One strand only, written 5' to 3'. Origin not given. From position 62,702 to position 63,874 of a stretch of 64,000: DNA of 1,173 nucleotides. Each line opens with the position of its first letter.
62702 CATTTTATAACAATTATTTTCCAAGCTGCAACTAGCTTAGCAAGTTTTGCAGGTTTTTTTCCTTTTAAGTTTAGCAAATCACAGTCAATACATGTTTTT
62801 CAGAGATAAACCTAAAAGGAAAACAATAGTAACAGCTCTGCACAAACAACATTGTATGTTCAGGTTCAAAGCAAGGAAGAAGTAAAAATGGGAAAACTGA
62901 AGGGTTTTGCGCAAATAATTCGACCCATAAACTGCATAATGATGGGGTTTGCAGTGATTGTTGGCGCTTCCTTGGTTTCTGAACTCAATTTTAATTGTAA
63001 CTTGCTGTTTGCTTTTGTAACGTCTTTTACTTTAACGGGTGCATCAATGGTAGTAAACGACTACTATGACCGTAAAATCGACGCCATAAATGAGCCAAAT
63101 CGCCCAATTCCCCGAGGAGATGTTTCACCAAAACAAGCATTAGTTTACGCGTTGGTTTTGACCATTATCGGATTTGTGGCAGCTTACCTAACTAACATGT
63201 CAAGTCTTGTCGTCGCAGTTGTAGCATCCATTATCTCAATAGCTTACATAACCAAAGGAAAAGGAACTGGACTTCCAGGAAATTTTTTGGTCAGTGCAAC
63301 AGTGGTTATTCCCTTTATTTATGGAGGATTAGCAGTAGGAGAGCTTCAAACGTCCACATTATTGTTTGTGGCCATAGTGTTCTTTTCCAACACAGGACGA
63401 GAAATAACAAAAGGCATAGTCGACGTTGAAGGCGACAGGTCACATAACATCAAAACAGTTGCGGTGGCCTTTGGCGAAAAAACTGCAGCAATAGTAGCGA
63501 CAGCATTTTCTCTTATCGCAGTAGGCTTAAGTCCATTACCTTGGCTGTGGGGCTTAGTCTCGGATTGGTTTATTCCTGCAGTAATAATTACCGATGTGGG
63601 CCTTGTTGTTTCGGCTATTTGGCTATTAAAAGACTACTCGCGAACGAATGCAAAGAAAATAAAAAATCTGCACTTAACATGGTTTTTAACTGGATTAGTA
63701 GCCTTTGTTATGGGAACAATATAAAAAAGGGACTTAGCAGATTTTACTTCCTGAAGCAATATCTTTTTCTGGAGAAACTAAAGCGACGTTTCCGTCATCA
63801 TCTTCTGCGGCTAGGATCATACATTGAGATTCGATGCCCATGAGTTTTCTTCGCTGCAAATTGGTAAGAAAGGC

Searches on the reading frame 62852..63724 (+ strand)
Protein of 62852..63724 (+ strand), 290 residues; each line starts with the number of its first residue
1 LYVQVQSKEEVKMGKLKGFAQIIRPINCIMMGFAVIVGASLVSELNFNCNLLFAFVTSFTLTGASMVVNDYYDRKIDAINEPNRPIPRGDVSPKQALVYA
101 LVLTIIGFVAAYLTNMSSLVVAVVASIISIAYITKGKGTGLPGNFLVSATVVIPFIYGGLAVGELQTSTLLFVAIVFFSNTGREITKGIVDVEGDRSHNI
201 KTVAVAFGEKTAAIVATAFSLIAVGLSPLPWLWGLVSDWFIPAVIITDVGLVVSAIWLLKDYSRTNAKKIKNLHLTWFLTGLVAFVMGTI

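Call 34: search_protein_families(library=pfam, proteins=[window:62852-63724:+], max_evalue=0.00001)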
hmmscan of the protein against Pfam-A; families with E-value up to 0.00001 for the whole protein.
window:62852-63724:+ (290 aa): 1 family
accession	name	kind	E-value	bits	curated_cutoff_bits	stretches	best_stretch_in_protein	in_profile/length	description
PF01040.23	UbiA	-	4.5e-44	151.1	34.2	1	33-271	3-244/250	UbiA prenyltransferase family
